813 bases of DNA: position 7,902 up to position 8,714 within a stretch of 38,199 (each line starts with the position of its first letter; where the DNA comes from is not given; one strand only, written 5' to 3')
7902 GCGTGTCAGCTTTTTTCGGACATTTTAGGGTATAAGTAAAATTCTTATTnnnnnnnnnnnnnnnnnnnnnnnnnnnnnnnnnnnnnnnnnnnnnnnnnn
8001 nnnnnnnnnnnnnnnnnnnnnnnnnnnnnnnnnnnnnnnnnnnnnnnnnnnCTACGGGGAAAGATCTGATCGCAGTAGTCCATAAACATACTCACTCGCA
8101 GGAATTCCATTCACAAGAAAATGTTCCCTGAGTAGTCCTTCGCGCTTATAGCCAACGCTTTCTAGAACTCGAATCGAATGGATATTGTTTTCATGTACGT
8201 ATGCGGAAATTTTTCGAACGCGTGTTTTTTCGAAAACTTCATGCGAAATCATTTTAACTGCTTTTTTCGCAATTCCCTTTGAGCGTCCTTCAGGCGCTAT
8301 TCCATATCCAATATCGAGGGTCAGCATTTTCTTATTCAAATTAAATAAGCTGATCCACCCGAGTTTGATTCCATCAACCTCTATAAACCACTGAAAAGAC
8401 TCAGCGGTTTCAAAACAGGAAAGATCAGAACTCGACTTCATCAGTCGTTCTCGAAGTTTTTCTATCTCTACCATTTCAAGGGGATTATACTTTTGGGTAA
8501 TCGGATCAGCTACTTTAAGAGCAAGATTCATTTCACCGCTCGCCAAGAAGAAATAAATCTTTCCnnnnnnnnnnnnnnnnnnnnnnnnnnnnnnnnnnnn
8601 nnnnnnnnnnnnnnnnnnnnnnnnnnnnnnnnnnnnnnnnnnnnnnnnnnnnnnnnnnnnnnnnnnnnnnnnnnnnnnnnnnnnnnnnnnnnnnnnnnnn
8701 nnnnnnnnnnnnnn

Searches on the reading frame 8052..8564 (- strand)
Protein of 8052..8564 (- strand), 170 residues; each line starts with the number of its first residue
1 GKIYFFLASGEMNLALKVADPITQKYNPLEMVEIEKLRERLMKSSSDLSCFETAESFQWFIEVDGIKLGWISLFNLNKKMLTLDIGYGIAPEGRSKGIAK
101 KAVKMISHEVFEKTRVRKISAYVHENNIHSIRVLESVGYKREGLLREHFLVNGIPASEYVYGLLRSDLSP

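Call 43: search_protein_families(library=pfam, proteins=[window:8052-8564:-], max_evalue=0.001)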
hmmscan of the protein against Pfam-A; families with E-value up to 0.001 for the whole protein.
window:8052-8564:- (170 aa): 5 families
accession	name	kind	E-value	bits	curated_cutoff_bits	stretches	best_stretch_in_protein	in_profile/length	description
PF13302.13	Acetyltransf_3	-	8.4e-16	59.4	25.4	1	19-140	20-138/138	Acetyltransferase (GNAT) domain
PF00583.31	Acetyltransf_1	-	2.5e-09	37.8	20.7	1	50-139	27-116/116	Acetyltransferase (GNAT) family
PF13420.13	Acetyltransf_4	-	2.6e-06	28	24.3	1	93-153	88-148/155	Acetyltransferase (GNAT) domain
PF08445.16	FR47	-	7.9e-05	23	22.1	1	89-141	29-79/86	FR47-like protein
PF13523.12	Acetyltransf_8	-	0.00077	19.5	27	0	90-143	87-141/145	Acetyltransferase (GNAT) domain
